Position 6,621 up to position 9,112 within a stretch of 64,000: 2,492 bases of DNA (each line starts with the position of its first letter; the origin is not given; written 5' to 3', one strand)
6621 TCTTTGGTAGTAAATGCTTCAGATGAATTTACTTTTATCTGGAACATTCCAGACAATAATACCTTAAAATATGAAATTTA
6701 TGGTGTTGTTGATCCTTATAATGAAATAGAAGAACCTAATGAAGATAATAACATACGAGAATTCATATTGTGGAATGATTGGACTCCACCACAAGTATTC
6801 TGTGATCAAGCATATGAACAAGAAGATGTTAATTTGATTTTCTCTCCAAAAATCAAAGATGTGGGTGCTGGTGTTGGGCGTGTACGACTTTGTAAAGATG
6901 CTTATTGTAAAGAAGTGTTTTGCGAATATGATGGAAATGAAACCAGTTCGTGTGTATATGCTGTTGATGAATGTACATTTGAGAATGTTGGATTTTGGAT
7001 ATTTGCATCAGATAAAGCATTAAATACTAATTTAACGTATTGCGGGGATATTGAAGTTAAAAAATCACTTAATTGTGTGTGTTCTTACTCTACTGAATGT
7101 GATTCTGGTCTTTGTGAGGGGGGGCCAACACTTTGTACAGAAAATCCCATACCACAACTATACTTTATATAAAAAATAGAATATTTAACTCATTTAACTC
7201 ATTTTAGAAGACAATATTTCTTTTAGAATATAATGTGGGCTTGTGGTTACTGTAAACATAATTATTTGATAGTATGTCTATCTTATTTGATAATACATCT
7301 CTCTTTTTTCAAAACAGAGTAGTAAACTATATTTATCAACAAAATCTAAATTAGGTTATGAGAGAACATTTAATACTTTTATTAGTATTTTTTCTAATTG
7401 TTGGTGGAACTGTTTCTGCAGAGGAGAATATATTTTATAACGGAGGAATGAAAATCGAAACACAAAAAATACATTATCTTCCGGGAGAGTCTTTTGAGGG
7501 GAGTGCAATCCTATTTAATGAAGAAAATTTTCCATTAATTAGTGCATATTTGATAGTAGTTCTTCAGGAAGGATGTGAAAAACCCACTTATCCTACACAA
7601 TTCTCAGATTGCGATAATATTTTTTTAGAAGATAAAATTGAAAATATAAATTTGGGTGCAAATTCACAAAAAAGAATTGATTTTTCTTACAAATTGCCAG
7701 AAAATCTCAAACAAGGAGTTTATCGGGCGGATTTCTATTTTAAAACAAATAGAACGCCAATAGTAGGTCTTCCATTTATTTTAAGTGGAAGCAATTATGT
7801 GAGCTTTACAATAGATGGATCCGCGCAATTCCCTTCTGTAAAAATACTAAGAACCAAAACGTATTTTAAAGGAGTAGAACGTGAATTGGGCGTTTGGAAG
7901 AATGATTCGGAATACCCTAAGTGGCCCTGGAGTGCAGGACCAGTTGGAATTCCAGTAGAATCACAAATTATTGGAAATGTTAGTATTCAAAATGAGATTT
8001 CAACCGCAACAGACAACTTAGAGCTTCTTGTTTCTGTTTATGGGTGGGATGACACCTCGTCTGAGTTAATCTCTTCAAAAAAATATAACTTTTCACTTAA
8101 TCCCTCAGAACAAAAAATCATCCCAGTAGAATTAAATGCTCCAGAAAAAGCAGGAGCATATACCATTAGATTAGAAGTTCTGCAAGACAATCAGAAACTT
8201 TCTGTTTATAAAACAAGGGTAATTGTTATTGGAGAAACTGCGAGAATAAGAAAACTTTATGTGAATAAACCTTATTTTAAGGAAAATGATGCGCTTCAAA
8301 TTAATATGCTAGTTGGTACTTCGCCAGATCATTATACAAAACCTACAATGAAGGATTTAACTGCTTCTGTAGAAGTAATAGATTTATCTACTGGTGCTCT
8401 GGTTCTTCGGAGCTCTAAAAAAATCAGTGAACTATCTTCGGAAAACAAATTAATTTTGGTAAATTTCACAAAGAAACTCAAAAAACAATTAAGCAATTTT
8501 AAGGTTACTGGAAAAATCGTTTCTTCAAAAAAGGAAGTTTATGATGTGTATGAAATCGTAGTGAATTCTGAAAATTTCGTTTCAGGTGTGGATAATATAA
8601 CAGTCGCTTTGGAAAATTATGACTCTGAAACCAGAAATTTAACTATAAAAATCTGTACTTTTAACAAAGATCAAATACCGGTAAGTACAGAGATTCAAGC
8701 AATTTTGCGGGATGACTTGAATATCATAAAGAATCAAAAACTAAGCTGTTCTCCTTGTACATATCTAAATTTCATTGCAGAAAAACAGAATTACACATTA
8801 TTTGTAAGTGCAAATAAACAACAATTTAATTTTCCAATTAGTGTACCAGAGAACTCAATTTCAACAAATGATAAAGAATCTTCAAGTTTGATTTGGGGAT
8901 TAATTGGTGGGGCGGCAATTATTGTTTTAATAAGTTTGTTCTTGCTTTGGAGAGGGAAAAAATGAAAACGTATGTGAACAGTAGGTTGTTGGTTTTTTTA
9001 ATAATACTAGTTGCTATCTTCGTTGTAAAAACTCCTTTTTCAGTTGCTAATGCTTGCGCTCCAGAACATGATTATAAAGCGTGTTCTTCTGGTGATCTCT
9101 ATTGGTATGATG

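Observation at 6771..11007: Two giant secreted proteins share a roughly 135-aa Cys-rich C-terminal domain ending in a conserved ENP.P(Q/E)(L/M)YFI terminus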

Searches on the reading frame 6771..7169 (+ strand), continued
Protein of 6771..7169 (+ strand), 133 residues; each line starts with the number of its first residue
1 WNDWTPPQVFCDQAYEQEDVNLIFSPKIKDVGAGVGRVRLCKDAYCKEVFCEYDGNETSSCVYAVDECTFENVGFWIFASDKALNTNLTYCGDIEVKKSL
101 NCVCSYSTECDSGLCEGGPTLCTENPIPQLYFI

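Call 97: search_protein_families(library=ncbifam, proteins=[P0024, P0025, P0026, P0022, P0036, P0040, L090:4307-6001:+, L007:1576-2982:+], max_evalue=1)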
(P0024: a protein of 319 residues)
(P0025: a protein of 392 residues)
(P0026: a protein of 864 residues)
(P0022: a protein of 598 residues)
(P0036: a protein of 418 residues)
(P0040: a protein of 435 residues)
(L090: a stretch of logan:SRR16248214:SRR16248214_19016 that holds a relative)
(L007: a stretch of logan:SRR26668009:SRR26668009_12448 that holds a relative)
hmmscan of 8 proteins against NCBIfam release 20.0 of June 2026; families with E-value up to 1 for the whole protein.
P0024 (319 aa): 2 families
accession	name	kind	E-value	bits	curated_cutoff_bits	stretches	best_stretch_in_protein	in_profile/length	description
NF047446.1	barrel_OmpL47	domain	7.6e-05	23.1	40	1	2-25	41-64/68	OmpL47-type beta-barrel domain-containing protein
NF047441.1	Lepto_OmpL47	equivalog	0.0087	15.7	250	1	2-38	111-146/336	multi-beta-barrel domain surface protein OmpL47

P0025 (392 aa): 1 family
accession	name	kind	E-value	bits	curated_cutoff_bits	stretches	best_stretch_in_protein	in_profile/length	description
NF047446.1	barrel_OmpL47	domain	0.0069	16.8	40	0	197-220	44-67/68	OmpL47-type beta-barrel domain-containing protein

P0026 (864 aa): 0 families

P0022 (598 aa): 1 family
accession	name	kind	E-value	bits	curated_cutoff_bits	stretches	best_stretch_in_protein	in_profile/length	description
NF047446.1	barrel_OmpL47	domain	0.0045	17.4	40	1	347-404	8-59/68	OmpL47-type beta-barrel domain-containing protein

P0036 (418 aa): 7 families
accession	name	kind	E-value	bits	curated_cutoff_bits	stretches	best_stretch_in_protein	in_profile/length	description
NF047446.1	barrel_OmpL47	domain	0.0021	18.5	40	1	149-176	40-68/68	OmpL47-type beta-barrel domain-containing protein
NF033510.3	Ca_tandemer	repeat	0.0033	17.8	50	1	111-167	46-95/96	Ca2+-stabilized repeat-containing adhesin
NF040520.1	Ig_like_BLP2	equivalog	0.0098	14.1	750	1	104-187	535-618/730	Ig-like repeat protein Blp2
NF012211.1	tand_rpt_95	domain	0.017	15.1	90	1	136-179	44-87/98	tandem-95 repeat protein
NF033932.1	LapB_rpt_80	domain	0.019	15.2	45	1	152-186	1-37/83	LapB repeat-containing protein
NF033707.1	T9SS_sortase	equivalog_domain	0.038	11.6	420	1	147-214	959-1026/1095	type IX secretion system sortase PorU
NF047441.1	Lepto_OmpL47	equivalog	0.17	11.5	250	1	150-184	295-330/336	multi-beta-barrel domain surface protein OmpL47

P0040 (435 aa): 0 families

L090:4307-6001:+ (565 aa): 5 families
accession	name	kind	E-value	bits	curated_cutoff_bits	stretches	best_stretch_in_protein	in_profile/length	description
NF058571.1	GVDTG_CTERM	domain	0.023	15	29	1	508-531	20-44/44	GVDTG sorting domain-containing protein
TIGR04225.1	CshA_fibril_rpt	repeat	0.15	12.9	60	0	443-483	30-69/104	fibrillar adhesin CshA-type repeat protein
NF051874.1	PVV_CTERM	equivalog_domain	0.15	11.9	27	1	509-533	10-34/38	PVV-CTERM domain-containing choice-of-anchor G protein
NF058670.1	sorting_LPXTATN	domain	0.19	12.1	32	1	514-533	13-32/32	LPxTATN C-terminal sorting signal domain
NF058582.1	Microco_LAVTG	domain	0.34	11.1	27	1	512-533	13-34/34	LAVTG motif-containing sortase-dependent surface protein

L007:1576-2982:+ (469 aa): 3 families
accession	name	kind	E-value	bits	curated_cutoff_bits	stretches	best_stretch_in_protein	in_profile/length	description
NF033506.0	PACE-CTERM-PROT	exception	0.084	11.5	110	0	336-401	424-486/627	putative S-layer protein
NF040676.1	wall_bind_EntB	exception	0.098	11.1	780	1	32-91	14-73/490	cell wall-binding protein EntB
TIGR03094.1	sulfo_cyanin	equivalog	0.15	11.5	168.4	1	11-80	60-128/195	sulfocyanin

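Call 108: search_protein_families(library=pfam, proteins=[P0014, P0018, P0030, P0032, P0037, P0038, P0027, P0029, P0009, P0012], max_evalue=0.01)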
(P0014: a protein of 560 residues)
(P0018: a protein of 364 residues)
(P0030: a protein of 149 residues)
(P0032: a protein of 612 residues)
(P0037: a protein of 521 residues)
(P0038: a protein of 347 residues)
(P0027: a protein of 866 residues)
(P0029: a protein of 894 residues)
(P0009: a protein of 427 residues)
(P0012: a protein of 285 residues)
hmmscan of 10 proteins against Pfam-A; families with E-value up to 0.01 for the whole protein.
P0014 (560 aa): 2 families
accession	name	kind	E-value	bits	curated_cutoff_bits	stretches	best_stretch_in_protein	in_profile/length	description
PF19077.6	Big_13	-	4.1e-16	59.8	27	2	389-426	64-102/102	Bacterial Ig-like domain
PF13750.12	Big_3_3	-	3e-05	24.2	27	0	396-433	11-50/157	Bacterial Ig-like domain (group 3)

P0018 (364 aa): 2 families
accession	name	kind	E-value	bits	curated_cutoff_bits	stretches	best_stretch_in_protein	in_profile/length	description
PF19077.6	Big_13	-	2.1e-10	41.4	27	2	143-228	18-102/102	Bacterial Ig-like domain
PF17963.7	Big_9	-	0.00071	20.9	23.6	0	60-128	16-84/89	Bacterial Ig domain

P0030 (149 aa): 0 families

P0032 (612 aa): 0 families

P0037 (521 aa): 4 families
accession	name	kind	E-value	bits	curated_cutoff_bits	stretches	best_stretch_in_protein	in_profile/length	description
PF19077.6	Big_13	-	9.5e-11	42.5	27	1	291-377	18-102/102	Bacterial Ig-like domain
PF24893.1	DUF7743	-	0.00087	19.4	27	0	331-374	54-96/120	Domain of unknown function (DUF7743)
PF12245.14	Big_3_2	-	0.0068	17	23.3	0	444-467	88-111/122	Bacterial Ig-like domain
PF13290.12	CHB_HEX_C_1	-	0.008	16.5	22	0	7-71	7-67/67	Chitobiase/beta-hexosaminidase C-terminal domain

P0038 (347 aa): 2 families
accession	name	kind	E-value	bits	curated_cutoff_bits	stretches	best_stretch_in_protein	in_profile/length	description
PF19077.6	Big_13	-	3.7e-08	34.2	27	1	165-221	46-102/102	Bacterial Ig-like domain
PF13750.12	Big_3_3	-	1.5e-06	28.4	27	0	192-251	12-74/157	Bacterial Ig-like domain (group 3)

P0027 (866 aa): 1 family
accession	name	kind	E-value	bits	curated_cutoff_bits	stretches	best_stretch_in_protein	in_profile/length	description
PF19077.6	Big_13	-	1.2e-05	26.1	27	1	636-726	5-102/102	Bacterial Ig-like domain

P0029 (894 aa): 1 family
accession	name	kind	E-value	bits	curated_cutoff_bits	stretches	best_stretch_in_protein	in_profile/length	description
PF08116.16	Toxin_29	-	0.0071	16.8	25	1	859-874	7-22/31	PhTx neurotoxin family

P0009 (427 aa): 0 families

P0012 (285 aa): 0 families

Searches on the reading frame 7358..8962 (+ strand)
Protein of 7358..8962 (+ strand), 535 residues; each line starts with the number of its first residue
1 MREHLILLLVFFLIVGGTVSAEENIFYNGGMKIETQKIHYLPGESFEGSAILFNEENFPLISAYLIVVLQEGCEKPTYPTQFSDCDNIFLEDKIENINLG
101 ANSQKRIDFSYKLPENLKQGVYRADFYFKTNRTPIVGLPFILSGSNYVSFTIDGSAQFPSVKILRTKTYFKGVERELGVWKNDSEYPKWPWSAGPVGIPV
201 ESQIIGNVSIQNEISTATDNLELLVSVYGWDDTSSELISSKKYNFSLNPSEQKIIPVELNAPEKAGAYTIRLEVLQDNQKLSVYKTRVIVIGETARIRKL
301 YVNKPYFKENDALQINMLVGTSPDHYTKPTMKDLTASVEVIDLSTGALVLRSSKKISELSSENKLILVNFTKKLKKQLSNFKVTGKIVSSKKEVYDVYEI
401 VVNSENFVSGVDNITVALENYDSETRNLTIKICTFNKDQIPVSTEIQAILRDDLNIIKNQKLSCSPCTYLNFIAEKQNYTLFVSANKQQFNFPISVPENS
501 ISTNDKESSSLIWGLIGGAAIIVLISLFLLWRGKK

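Call 7: search_protein_families(library=pfam, proteins=[window:7358-8962:+], max_evalue=1)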
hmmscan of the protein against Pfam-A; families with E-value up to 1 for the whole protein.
window:7358-8962:+ (535 aa): 4 families
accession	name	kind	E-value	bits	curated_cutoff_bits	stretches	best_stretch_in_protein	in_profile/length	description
PF06030.18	WxLIP_PGBD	-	0.00019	21.9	27.3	1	92-129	84-120/121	WxL Interacting Protein, peptidoglycan binding domain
PF24318.1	DUF7490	-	0.028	14.5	27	0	210-288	27-102/106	Domain of unknown function (DUF7490)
PF01835.25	MG2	-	0.04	14.7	32.8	0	94-135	48-89/96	MG2 domain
PF01708.21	Gemini_mov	-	0.18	12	25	1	478-531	5-52/92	Geminivirus putative movement protein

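Call 22: search_protein_families(library=ncbifam, proteins=[window:7358-8962:+], max_evalue=1)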
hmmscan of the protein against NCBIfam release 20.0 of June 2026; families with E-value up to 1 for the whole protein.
window:7358-8962:+ (535 aa): 0 families

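Call 97: search_protein_families(library=ncbifam, proteins=[window:7358-8962:+], max_evalue=1)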
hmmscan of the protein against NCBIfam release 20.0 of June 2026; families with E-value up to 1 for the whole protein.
window:7358-8962:+ (535 aa): 0 families

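Call 100: find_related_loci(query=A6, collection=metagenome_contigs, flank=6000)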
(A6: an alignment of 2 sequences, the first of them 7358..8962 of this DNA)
Query A6 (535 aa) in metagenome_contigs; peptide patterns used: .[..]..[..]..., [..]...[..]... (x = any residue, [..] = any of these).
600 stretches matched a pattern, but none encodes a relative of the query by tblastn (E <= 1e-3).

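Call 101: find_homologous_proteins(query=A6, max_evalue=0.001)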
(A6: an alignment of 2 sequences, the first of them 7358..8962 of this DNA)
Query A6 (2 sequences) (535 aa, profile of the alignment): 4 proteins with E <= 0.001 among 8000 candidates.
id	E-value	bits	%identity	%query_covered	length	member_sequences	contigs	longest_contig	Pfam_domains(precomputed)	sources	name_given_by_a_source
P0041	0.0e+0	1018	100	100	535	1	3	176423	-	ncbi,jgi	-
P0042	2.7e-170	586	51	89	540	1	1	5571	-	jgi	-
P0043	8.8e-161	554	49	97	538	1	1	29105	-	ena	-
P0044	1.1e-127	445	36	93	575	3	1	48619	-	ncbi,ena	-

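Call 102: find_encoding_contigs(protein=P0043, flank=8000, max_places=2)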
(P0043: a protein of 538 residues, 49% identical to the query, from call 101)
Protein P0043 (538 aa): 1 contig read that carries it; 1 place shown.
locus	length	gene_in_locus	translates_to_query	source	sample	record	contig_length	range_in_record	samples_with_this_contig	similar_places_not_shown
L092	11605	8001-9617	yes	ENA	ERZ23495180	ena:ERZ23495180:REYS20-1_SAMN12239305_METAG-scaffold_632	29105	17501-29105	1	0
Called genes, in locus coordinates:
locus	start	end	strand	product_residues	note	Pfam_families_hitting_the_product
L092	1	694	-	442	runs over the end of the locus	PF02511:Thy1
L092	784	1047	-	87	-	PF02680:DUF211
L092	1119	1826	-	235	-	PF01411:tRNA-synt_2c, PF07973:tRNA_SAD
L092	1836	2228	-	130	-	-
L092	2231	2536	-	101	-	-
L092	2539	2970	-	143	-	-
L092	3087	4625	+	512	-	-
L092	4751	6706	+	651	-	-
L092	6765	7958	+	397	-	PF01909:NTP_transf_2, PF18765:Polbeta (weak)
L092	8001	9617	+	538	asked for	-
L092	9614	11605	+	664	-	?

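Call 103: find_encoding_contigs(protein=P0044, flank=8000, max_places=2)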
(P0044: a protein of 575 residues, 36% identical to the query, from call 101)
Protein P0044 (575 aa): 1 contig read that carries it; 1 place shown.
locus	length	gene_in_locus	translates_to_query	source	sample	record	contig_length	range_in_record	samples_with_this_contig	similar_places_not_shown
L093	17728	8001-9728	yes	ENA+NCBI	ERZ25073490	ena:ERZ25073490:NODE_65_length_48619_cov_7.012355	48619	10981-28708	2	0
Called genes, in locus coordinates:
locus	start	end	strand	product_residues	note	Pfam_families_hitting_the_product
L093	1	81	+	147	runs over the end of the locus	-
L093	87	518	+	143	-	-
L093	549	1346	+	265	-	PF00175:NAD_binding_1, PF10418:DHODB_Fe-S_bind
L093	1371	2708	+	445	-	PF01979:Amidohydro_1, PF07969:Amidohydro_3 (weak), PF12890:DHOase, PF07969:Amidohydro_3 (weak)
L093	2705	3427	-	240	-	PF08704:GCD14, PF01135:PCMT, PF05175:MTS (weak), PF13649:Methyltransf_25, PF13847:Methyltransf_31, PF08241:Methyltransf_11 (weak)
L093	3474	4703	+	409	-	-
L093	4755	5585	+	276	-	PF01261:AP_endonuc_2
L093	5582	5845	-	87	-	PF01998:DUF131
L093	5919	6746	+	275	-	PF00352:TBP, PF11858:DUF3378 (faint), PF00352:TBP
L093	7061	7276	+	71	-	-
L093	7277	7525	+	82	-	PF05016:ParE_toxin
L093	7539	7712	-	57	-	-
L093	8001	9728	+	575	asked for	-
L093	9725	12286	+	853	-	-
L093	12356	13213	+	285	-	-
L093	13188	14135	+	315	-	-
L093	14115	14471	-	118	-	PF13098:Thioredoxin_2 (faint)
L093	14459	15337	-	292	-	PF00491:Arginase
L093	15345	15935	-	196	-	PF01944:SpoIIM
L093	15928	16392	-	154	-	-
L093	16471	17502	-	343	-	PF05343:Peptidase_M42, PF01546:Peptidase_M20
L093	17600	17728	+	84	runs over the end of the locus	PF04410:Gar1 (faint)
